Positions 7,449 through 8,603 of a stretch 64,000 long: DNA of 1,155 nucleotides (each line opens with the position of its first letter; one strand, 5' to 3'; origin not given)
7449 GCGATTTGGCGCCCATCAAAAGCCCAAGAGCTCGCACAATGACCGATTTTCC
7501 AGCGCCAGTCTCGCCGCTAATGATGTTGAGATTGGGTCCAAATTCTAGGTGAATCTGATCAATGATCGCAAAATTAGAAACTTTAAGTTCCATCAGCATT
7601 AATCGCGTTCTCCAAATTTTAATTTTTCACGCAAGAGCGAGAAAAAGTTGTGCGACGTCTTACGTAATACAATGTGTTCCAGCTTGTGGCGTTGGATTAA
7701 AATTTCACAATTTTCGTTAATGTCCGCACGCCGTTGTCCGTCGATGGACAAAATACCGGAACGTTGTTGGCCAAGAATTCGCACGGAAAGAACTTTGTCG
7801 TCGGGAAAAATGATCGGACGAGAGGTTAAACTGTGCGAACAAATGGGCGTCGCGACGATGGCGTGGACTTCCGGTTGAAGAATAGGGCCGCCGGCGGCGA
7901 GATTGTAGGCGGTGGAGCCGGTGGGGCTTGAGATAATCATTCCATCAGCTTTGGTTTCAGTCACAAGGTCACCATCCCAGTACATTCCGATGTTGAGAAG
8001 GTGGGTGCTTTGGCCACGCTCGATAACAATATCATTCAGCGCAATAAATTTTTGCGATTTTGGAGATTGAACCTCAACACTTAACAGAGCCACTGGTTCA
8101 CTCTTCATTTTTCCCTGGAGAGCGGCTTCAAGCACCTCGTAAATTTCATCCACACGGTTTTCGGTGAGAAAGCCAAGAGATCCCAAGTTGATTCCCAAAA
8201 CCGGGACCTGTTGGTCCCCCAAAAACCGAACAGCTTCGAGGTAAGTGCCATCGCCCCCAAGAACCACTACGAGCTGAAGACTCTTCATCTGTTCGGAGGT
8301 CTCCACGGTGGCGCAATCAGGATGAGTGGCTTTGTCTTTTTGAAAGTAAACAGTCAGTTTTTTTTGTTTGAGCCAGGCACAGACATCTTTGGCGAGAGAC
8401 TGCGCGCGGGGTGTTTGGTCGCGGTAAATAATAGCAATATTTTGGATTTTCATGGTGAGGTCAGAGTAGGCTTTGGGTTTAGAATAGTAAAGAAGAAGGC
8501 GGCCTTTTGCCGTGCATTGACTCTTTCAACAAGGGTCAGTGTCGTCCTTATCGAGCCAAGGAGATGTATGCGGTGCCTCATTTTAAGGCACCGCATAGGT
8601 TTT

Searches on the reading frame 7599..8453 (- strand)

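Call 67: search_protein_families(library=pfam, proteins=[window:7599-8453:-], max_evalue=0.0001)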
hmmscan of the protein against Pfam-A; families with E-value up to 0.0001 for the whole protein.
window:7599-8453:- (284 aa): 3 families
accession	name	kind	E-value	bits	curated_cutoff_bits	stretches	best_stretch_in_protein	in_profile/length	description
PF20143.4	NAD_kinase_C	-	2.6e-32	111.7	23.7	1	139-255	1-116/126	ATP-NAD kinase C-terminal domain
PF01513.26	NAD_kinase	-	6.5e-21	75.4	25.5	1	6-115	1-129/130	ATP-NAD kinase N-terminal domain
PF00781.29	DAGK_cat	-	6.3e-05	23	23.6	0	18-92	16-91/125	Diacylglycerol kinase catalytic domain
